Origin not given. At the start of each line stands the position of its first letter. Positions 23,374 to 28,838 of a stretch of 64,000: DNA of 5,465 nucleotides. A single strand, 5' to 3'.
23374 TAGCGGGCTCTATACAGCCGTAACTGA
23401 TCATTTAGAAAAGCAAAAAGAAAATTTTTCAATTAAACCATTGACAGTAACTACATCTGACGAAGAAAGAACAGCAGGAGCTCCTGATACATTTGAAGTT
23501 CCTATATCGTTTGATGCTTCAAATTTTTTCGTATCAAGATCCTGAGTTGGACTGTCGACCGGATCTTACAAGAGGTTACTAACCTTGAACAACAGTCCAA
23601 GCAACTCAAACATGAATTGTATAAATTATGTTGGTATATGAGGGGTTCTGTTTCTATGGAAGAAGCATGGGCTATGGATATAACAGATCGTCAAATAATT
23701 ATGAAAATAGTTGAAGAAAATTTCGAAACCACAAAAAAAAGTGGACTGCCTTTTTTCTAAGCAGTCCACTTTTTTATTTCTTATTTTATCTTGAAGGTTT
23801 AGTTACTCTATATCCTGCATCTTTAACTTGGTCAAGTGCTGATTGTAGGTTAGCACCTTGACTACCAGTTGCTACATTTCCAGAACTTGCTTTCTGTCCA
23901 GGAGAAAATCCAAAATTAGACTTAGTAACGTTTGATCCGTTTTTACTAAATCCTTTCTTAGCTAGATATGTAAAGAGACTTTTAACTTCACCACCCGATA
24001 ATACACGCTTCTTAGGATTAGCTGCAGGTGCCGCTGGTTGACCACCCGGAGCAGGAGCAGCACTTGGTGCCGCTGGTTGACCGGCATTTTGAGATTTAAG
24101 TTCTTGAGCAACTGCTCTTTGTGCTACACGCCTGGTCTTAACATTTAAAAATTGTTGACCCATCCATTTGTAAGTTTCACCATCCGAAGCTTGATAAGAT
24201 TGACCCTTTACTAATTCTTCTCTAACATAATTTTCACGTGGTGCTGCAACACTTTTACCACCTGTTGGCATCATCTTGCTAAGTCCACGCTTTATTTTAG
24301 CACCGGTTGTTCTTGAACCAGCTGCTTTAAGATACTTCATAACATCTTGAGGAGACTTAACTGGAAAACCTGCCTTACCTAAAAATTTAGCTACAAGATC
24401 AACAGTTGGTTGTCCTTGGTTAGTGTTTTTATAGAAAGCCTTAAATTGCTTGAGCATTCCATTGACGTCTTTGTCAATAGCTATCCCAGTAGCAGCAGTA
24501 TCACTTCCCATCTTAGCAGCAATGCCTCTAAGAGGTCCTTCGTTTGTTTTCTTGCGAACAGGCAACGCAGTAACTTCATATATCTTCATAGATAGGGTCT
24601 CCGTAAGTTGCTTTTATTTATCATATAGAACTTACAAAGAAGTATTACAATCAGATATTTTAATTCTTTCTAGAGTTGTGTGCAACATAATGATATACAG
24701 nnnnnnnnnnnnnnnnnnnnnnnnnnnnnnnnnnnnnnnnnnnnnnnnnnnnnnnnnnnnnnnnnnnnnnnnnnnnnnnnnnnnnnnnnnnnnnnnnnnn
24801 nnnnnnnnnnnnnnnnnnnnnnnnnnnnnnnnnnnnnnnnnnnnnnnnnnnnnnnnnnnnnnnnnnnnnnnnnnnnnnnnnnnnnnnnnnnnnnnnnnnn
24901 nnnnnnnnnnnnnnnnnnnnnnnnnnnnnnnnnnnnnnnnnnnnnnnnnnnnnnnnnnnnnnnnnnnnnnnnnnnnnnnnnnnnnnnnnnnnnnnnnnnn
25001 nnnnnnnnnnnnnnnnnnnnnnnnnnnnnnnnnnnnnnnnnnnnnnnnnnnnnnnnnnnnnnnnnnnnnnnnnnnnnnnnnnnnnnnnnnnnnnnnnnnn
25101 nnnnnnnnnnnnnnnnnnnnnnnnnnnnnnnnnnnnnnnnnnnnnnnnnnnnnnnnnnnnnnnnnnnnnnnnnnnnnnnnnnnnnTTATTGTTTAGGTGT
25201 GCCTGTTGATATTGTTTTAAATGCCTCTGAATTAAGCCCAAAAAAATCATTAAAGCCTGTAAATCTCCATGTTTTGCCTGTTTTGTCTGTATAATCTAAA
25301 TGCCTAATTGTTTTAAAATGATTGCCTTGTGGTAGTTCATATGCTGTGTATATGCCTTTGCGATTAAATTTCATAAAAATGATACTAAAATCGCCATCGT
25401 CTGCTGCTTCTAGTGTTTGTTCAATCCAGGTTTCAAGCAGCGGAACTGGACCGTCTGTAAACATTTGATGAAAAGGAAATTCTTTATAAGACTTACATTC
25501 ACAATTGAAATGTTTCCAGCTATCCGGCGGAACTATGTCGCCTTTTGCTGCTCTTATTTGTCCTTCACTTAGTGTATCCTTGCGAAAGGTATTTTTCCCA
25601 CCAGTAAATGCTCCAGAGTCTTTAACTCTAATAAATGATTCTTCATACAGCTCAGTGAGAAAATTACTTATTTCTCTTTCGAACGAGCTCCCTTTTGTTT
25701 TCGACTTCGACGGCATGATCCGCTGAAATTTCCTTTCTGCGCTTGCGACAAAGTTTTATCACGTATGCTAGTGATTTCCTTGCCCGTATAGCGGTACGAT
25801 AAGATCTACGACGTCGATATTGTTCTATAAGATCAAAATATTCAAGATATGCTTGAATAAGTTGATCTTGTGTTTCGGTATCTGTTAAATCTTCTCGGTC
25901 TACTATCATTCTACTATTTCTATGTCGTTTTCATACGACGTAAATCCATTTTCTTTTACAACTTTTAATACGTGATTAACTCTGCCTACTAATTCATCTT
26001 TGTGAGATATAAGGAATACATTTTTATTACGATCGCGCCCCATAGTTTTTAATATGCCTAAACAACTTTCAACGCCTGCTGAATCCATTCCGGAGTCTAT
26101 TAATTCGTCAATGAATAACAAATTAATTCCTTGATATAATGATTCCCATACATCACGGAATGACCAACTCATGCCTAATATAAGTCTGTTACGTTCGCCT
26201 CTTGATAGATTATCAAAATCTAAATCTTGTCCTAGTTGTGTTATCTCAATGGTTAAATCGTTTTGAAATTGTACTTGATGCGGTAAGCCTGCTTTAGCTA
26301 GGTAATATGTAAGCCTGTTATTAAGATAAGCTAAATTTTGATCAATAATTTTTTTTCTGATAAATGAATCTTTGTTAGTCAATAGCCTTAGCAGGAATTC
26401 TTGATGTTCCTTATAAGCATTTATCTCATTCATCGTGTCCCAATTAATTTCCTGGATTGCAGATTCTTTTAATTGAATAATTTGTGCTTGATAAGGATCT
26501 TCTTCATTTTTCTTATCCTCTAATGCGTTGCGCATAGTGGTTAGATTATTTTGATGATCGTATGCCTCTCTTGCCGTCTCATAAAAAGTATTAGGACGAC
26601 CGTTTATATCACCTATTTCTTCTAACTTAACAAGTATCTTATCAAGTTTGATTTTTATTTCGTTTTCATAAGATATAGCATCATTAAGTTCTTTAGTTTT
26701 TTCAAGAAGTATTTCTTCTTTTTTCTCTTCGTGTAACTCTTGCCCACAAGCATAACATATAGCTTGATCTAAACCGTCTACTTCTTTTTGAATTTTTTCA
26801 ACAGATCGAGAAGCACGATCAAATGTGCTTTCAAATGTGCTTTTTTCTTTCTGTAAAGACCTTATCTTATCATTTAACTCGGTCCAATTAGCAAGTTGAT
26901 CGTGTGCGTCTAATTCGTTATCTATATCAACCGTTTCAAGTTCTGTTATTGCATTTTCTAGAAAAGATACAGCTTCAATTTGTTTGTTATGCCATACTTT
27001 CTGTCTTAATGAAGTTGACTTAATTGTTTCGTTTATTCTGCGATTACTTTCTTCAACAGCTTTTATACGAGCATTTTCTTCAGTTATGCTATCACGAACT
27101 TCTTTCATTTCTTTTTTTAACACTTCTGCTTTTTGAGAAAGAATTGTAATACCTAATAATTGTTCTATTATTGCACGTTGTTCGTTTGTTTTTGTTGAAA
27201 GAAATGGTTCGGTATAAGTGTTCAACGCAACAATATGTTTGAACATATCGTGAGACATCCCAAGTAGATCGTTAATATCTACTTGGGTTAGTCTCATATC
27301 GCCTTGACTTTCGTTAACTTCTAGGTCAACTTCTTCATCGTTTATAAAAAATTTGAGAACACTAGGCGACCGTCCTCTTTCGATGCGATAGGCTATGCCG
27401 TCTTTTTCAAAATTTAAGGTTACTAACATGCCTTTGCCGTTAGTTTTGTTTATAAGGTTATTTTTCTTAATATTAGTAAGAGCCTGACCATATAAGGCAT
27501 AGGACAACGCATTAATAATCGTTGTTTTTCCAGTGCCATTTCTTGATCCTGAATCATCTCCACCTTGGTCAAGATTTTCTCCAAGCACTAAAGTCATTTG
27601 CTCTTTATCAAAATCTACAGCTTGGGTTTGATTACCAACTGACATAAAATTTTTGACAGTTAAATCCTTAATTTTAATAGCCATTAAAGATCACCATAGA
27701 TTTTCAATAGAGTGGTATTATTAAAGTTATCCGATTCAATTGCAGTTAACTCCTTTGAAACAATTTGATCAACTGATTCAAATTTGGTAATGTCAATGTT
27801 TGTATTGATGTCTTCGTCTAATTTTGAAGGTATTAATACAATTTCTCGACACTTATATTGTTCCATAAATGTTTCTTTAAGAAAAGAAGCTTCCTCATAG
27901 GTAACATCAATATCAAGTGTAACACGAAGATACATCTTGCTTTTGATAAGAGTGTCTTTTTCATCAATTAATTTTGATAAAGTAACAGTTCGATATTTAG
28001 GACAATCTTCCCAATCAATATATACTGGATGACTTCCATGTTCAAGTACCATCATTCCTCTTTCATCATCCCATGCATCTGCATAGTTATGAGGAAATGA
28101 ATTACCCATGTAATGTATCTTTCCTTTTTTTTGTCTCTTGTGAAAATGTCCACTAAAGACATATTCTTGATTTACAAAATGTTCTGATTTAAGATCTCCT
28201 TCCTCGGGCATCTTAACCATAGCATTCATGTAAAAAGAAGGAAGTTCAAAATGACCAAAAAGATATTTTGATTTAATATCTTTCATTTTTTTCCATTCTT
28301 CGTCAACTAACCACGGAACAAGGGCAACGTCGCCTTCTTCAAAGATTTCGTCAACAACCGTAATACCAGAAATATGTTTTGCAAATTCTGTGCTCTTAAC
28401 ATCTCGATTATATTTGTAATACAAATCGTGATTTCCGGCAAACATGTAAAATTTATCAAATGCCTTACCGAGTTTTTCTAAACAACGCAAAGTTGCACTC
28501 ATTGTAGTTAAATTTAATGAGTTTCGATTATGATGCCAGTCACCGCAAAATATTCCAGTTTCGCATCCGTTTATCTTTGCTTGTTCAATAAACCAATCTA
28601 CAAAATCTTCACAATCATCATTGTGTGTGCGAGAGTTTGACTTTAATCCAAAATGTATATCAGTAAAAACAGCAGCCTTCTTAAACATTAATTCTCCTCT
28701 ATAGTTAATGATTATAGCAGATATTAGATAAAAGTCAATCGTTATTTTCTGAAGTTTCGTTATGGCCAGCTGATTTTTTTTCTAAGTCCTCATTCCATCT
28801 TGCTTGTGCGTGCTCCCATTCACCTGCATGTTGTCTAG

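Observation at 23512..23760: Programmed -1 frameshift joining gp26-like and gp51-like segments: lambda G/GT logic in a T4-like phage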

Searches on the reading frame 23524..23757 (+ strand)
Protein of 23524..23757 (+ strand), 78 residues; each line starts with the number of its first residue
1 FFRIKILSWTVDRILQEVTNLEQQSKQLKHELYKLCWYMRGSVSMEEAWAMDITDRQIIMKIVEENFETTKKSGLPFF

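Call 45: search_protein_representatives(alignment_id=A1)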
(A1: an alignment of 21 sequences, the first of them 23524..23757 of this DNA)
Query: 21 sequences, 78 profile positions. Proteins with E-value up to 0.001 (for the whole library): 480; up to 1e-10: 179; up to 1e-30: 0. The best 150 are listed.
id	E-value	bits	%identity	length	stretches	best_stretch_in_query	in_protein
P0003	2.1e-30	120.6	-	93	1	1-78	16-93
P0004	4.5e-29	116.3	-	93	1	1-78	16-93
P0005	1.1e-26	108.7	-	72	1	8-78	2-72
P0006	2.9e-26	107.3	-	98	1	1-78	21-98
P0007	1.3e-25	105.2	-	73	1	9-78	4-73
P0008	1.4e-25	105.1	-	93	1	1-78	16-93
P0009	5.2e-25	103.3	-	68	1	12-78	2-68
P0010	6.1e-25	103.1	-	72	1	7-78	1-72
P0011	3.0e-24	100.9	-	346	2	2-78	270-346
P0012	6.6e-24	99.8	-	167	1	2-77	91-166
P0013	6.7e-24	99.8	-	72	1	9-78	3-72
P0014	1.4e-23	98.7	-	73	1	6-78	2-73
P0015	1.6e-23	98.5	-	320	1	2-78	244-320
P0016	1.8e-23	98.3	-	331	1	2-78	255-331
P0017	2.0e-23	98.2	-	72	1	9-78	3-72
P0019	6.0e-23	96.7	-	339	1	2-78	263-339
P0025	1.5e-22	95.4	-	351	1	2-78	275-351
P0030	6.4e-22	93.4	-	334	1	2-78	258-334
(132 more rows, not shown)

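Call 48: find_encoding_contigs(protein=P0011, flank=6000, max_places=3)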
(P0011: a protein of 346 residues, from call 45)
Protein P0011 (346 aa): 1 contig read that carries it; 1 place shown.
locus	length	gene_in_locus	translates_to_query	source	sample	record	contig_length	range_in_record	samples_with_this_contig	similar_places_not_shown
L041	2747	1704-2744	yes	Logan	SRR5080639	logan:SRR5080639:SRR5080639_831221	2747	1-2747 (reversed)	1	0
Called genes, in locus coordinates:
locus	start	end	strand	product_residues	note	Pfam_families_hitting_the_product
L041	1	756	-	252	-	?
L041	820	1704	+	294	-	PF12322:T4_baseplate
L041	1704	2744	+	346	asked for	PF12322:T4_baseplate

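Call 49: find_encoding_contigs(protein=P0019, flank=6000, max_places=3)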
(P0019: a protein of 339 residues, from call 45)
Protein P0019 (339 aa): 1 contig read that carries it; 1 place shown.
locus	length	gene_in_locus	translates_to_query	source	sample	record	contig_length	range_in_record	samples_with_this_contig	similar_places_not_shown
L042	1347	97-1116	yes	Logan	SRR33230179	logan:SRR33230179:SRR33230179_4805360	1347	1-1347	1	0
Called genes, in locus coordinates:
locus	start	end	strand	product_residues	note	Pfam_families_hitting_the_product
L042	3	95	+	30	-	?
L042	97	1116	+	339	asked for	PF12322:T4_baseplate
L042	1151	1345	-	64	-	?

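Call 53: search_protein_families(library=phrogs, alignment_id=A2, max_evalue=0.01)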
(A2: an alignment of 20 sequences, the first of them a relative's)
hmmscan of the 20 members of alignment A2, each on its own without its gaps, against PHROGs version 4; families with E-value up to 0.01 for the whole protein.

A. member 1, P0011 (346 aa): 2 families
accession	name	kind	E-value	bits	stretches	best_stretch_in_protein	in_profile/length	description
phrog_150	-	tail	8.9e-09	36.2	1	63-264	67-227/282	baseplate hub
phrog_7303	-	unknown function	0.0031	18.6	1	272-299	3-30/80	-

B. families by the number of members that match (of 20 scanned): 8 families
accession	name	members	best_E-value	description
phrog_150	-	20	9.9e-18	baseplate hub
phrog_9914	-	1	5.2e-05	baseplate hub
phrog_7303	-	1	0.0031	-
phrog_3636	-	1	0.004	DNA binding protein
phrog_1390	-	1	0.0045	tail protein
phrog_18873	-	1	0.0058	-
phrog_4293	-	1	0.0078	-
phrog_24081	-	1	0.008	-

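Call 54: search_protein_families(library=phrogs, alignment_id=A1, max_evalue=1)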
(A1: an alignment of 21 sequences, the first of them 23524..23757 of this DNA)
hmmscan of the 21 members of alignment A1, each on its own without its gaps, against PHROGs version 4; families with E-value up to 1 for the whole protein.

A. member 1, window:23524-23757:+ (78 aa): 0 families

B. families by the number of members that match (of 21 scanned): 21 families
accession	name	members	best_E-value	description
phrog_28571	-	3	0.021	-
phrog_10878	-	2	0.11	-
phrog_38634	-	2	0.33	-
phrog_23933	-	1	0.013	-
phrog_36392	-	1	0.021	-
phrog_15241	-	1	0.035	-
phrog_30932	-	1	0.045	-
phrog_37133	-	1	0.056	-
phrog_20255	-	1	0.057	-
phrog_30985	-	1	0.088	-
phrog_18291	-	1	0.17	-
phrog_10530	-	1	0.19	DNA ligase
phrog_12270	-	1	0.19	-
phrog_22613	-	1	0.2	-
phrog_36937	-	1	0.2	-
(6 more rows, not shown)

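Call 63: find_encoding_contigs(protein=P0015, flank=8000, max_places=2)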
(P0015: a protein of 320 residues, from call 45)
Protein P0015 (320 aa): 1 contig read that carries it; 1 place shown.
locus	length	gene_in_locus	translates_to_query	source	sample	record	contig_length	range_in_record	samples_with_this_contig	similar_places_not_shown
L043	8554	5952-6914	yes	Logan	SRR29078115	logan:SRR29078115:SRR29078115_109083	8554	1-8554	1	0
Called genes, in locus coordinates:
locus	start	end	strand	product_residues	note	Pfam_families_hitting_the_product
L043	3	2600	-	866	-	?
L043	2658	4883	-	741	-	-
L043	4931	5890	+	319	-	PF12322:T4_baseplate (weak)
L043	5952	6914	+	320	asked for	PF12322:T4_baseplate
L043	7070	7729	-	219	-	-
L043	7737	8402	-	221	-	PF01541:GIY-YIG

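Call 64: find_encoding_contigs(protein=P0025, flank=8000, max_places=2)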
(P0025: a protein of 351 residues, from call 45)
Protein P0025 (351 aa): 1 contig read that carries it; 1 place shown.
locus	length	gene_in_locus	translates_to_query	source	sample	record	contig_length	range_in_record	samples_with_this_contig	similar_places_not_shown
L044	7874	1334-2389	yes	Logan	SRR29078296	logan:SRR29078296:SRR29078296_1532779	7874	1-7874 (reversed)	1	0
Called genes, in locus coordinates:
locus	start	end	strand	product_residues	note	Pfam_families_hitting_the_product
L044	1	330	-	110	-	?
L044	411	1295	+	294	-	PF12322:T4_baseplate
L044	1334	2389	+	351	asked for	PF12322:T4_baseplate (weak)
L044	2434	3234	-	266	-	-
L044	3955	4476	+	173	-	-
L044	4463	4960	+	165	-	-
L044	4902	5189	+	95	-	-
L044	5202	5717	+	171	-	PF24608:PDDEXK_15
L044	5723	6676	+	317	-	-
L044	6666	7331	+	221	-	-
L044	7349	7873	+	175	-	?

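Call 65: find_encoding_contigs(protein=P0030, flank=8000, max_places=2)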
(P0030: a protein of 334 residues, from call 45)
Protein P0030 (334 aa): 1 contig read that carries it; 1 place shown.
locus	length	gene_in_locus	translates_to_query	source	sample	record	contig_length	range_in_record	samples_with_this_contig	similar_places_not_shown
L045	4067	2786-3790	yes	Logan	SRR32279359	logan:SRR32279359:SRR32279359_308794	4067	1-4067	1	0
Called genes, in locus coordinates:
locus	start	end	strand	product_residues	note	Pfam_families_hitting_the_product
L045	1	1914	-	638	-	?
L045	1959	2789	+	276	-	PF12322:T4_baseplate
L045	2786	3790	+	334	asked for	PF12322:T4_baseplate (weak)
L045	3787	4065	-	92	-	?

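Call 68: predict_structure(alignment_id=A2)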
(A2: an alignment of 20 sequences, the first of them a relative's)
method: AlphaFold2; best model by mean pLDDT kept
length: 346 residues; sequences in the alignment: 20
mean_pLDDT: 91.3   pTM: 0.87
mean pLDDT of the five models: 91.3, 90.4, 90.4, 90.2, 90.1
residues with pLDDT >= 90: 253; 70-90: 88; 50-70: 5; < 50: 0
segments of 3 or more residues with pLDDT < 50: none
pLDDT, mean of each block of 10 residues (from residue 1): 85 90 91 92 95 94 94 94 90 89 90 86 93 93 96 96 91 93 95 95 91 95 93 94 84 91 90 93 95 94 87 91 90 86 71
secondary structure, 60 per line:
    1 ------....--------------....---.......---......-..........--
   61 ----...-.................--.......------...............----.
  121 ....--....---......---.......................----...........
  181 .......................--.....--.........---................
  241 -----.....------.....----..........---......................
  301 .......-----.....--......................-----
elements in order: E7-10 E25-28 H33-38 H42-47 H49-58 H70-85 E88-94 E101-107 H108-115 H120-124 E127-130 E134-139 H144-165 H170-195 E196-203 E206-210 H213-221 H225-240 E246-250 E257-261 H266-275 H279-307 H313-317 H321-341

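Call 71: fold_search(model_id=the predicted structure, library=viral)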
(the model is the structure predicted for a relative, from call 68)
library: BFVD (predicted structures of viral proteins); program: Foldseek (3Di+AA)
matches with E <= 10: 500; with E <= 0.001: 65
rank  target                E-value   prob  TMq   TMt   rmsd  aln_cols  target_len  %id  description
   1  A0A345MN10            2.9e-16  1.00  0.67  0.80   2.9       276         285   25  (no name in the UniProt tables at hand)
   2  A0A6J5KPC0            4.7e-16  1.00  0.66  0.80   3.4       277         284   20  Baseplate hub assembly protein, bacteriophage T4-like [uncultured Caudovirales phage]
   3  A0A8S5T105            5.4e-15  1.00  0.65  0.72   3.5       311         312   20  Baseplate protein [Myoviridae sp. ctWb16]
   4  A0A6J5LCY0            9.1e-10  1.00  0.51  0.70   5.7       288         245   16  Uncharacterized protein [uncultured Caudovirales phage]
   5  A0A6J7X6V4            1.0e-09  1.00  0.56  0.65   6.6       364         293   15  Uncharacterized protein [uncultured Caudovirales phage]
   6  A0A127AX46            1.2e-09  1.00  0.51  0.70   5.9       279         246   16  Baseplate hub subunit [Bacillus phage SP-15]
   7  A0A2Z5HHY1            5.9e-09  1.00  0.46  0.76   3.2       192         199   21  (no name in the UniProt tables at hand)
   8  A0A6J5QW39            2.2e-08  1.00  0.44  0.56   6.8       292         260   15  Baseplate hub assembly protein, bacteriophage T4-like [uncultured Caudovirales phage]
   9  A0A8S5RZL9            3.7e-08  1.00  0.48  0.39   9.7       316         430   14  Uncharacterized protein [Myoviridae sp. ctNQV2]
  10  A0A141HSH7            8.4e-08  1.00  0.47  0.42   7.8       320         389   11  (no name in the UniProt tables at hand)
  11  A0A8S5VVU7            1.1e-07  1.00  0.48  0.60   8.8       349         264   13  (no name in the UniProt tables at hand)
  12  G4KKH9                1.2e-07  1.00  0.44  0.33   8.9       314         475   13  (no name in the UniProt tables at hand)
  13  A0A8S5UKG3            2.3e-07  1.00  0.41  0.59   8.1       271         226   15  Baseplate protein [Myoviridae sp. ctQf419]
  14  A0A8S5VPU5            2.4e-07  1.00  0.46  0.60   6.9       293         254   15  (no name in the UniProt tables at hand)
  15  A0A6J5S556            2.5e-07  1.00  0.41  0.51   7.8       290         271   13  Baseplate hub assembly protein, bacteriophage T4-like [uncultured Caudovirales phage]
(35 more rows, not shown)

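Call 72: fold_search(model_id=the predicted structure, library=pdb)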
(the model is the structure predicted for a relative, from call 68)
No match with E <= 0.001 here; weaker rows may still be real.
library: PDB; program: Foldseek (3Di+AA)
matches with E <= 10: 500; with E <= 0.001: 0
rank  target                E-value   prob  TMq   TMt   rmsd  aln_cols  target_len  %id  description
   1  9h2a_A                3.1e-01  0.06  0.08  0.10  23.4       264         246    8  AcMNPV complete basal cap (released 2025-06-04)
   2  9h2a_P                3.9e-01  0.10  0.11  0.14  26.1       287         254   10  AcMNPV complete basal cap (released 2025-06-04)
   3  9om8_B                4.1e-01  0.10  0.09  0.11  19.7       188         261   12  Crystal structure of PprA S-F filament from Deinococcus radiodurans (released 2025-05-28)
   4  2zii_A                5.0e-01  0.05  0.11  0.13  22.1       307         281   13  Crystal Structure of Yeast Vps74-N-term Truncation Variant (released 2008-04-22)
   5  7vkb_A                5.0e-01  0.06  0.10  0.12  22.9       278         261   12  Crystal structure of the a bacterial kinase complex (released 2022-06-29)
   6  5aqw                  5.8e-01  0.05  0.11  0.10  24.4       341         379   11  Fragment-based screening of HSP70 sheds light on the functional role of ATP-binding site residues (released 2016-10-05)
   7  5ex5_B                6.8e-01  0.02  0.08  0.07  24.0       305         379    9  Crystal structure of human GRP78 (70kDa heat shock protein 5 / BIP) ATPase domain in complex with 7-deaza-ADP and inor (released 2016-06-15)
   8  8ezr_B                7.2e-01  0.06  0.12  0.15  22.9       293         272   12  Crystal structure of the HipS(Lp)-HipT(Lp) complex from Legionella pneumophila, native protein (released 2023-09-27)
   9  1jwy                  8.0e-01  0.02  0.08  0.04  23.0       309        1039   11  CRYSTAL STRUCTURE OF THE DYNAMIN A GTPASE DOMAIN COMPLEXED WITH GDP, DETERMINED AS MYOSIN FUSION (released 2001-11-07)
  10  6fhk_A                8.0e-01  0.02  0.09  0.08  25.8       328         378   10  Structure of a modified protein containing a genetically encoded phosphoserine (released 2018-10-24)
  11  8b9a_4                8.0e-01  0.05  0.07  0.05  24.2       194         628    7  S. cerevisiae replisome + Ctf4, bound by pol alpha primase. Complex engaged with a fork DNA substrate containing a 60  (released 2023-08-09)
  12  3iuc_C                8.4e-01  0.03  0.08  0.08  25.0       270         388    9  Crystal structure of the human 70kDa heat shock protein 5 (BiP/GRP78) ATPase domain in complex with ADP (released 2009-09-22)
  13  7aln_F                8.4e-01  0.03  0.10  0.06  23.4       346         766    9  Cryo-EM structure of the divergent actomyosin complex from Plasmodium falciparum Myosin A in the Rigor state (released 2021-04-28)
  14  9h2h_O                8.4e-01  0.07  0.12  0.16  25.3       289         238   10  AcMNPV apical cap - composite map of the C2 plug (released 2025-06-04)
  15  3lpx_A                8.9e-01  0.04  0.12  0.09  27.1       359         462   10  Crystal structure of GyrA (released 2011-02-16)
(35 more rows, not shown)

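Call 73: find_homologous_proteins(query=A1, lengths=longer, max_evalue=0.01)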
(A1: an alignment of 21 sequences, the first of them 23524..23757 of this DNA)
Query A1 (21 sequences) (78 aa, profile of the alignment): 2 proteins with E <= 0.01 among 8000 candidates. Only proteins of 140 to 2000 residues were searched; long proteins share words by chance and can crowd out relatives, so finding none is weak evidence.
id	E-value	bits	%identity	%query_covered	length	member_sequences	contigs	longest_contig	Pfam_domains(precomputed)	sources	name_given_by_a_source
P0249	7.7e-27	111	47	100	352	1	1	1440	PF12322.15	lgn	-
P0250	8.3e-21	91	40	100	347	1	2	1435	PF12322.15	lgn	-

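Call 74: search_dna_similar(query=window:23524-23757:+, collection=phages, mode=protein, max_rows=40, max_evalue=0.01)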
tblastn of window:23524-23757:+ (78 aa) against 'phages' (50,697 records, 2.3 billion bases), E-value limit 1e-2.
Records with a match: 3; places in all: 3; records where one place covers at least 80% of the query: 3.
Best place of each record, by identity: <60% 3.
By first word of the organism name: Agrobacterium 2; Sinorhizobium 1.
By host as written in the record: Agrobacterium tumefaciens C58 2; Sinohrizobium meliloti NRRL L-50 1.
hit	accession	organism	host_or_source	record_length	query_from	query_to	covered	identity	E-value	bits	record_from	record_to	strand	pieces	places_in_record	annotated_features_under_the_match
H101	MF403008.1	Agrobacterium phage Atu_ph07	Agrobacterium tumefaciens C58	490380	1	78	100%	28.2%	2e-8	54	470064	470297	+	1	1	hypothetical protein (x2)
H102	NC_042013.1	Agrobacterium phage Atu_ph07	Agrobacterium tumefaciens C58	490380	1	78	100%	28.2%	2e-8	54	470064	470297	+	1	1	hypothetical protein | baseplate hub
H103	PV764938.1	Sinorhizobium phage Phosso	Sinohrizobium meliloti NRRL L-50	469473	1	78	100%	26.6%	5e-8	53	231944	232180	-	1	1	hypothetical protein (x3)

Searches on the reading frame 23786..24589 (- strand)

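Call 8: search_protein_families(library=pfam, proteins=[window:23786-24589:-], max_evalue=0.1)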
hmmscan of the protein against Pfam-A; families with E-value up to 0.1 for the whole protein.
window:23786-24589:- (267 aa): 1 family
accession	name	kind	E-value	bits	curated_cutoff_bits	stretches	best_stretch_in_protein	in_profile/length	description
PF14553.12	YqbF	-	0.065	13.5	27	0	137-159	3-25/43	YqbF, hypothetical protein domain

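Call 9: search_protein_families(library=phrogs, proteins=[window:23786-24589:-], max_evalue=0.1)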
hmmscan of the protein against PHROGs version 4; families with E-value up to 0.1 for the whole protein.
window:23786-24589:- (267 aa): 0 families

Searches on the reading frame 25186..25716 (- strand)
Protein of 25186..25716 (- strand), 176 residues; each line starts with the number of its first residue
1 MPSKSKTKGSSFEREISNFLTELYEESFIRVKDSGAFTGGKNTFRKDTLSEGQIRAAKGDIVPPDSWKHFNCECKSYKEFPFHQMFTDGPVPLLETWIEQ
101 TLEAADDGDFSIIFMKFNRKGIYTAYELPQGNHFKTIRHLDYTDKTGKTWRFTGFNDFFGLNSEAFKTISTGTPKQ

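Call 8: search_protein_families(library=pfam, proteins=[window:25186-25716:-], max_evalue=0.1)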
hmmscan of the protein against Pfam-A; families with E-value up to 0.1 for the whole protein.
window:25186-25716:- (176 aa): 1 family
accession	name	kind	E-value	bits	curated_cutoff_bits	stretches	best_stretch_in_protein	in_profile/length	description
PF24608.2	PDDEXK_15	-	4.5e-22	79.1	27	1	4-127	1-112/164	Phage putative PDDEXK endonuclease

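Call 9: search_protein_families(library=phrogs, proteins=[window:25186-25716:-], max_evalue=0.1)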
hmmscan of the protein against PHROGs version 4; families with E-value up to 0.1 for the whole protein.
window:25186-25716:- (176 aa): 1 family
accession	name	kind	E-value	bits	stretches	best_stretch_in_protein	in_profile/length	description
phrog_244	-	DNA, RNA and nucleotide metabolism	2.4e-15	58.4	1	1-127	4-102/186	RusA-like Holliday junction resolvase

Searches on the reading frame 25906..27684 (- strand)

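Call 44: search_protein_families(library=phrogs, proteins=[window:25906-27684:-], max_evalue=0.00001)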
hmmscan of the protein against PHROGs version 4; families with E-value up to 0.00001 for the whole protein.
window:25906-27684:- (592 aa): 3 families
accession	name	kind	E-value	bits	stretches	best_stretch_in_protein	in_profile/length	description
phrog_77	-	DNA, RNA and nucleotide metabolism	9.4e-99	333.2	1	1-587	294-955/967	SbcC-like subunit of palindrome specific endonuclease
phrog_21388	-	DNA, RNA and nucleotide metabolism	7.7e-19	69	1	3-125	2-123/126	exonuclease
phrog_19980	-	unknown function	2.1e-13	50.5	1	49-488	36-460/1068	-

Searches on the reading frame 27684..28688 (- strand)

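Call 44: search_protein_families(library=phrogs, proteins=[window:27684-28688:-], max_evalue=0.00001)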
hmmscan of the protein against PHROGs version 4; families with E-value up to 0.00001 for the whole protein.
window:27684-28688:- (334 aa): 2 families
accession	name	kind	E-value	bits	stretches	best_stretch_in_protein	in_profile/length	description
phrog_100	-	DNA, RNA and nucleotide metabolism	1.2e-64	220.3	1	1-328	27-365/989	SbcD-like subunit of palindrome specific endonuclease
phrog_1649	-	other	5.4e-11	42.7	1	2-113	35-130/308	metallo-phosphoesterase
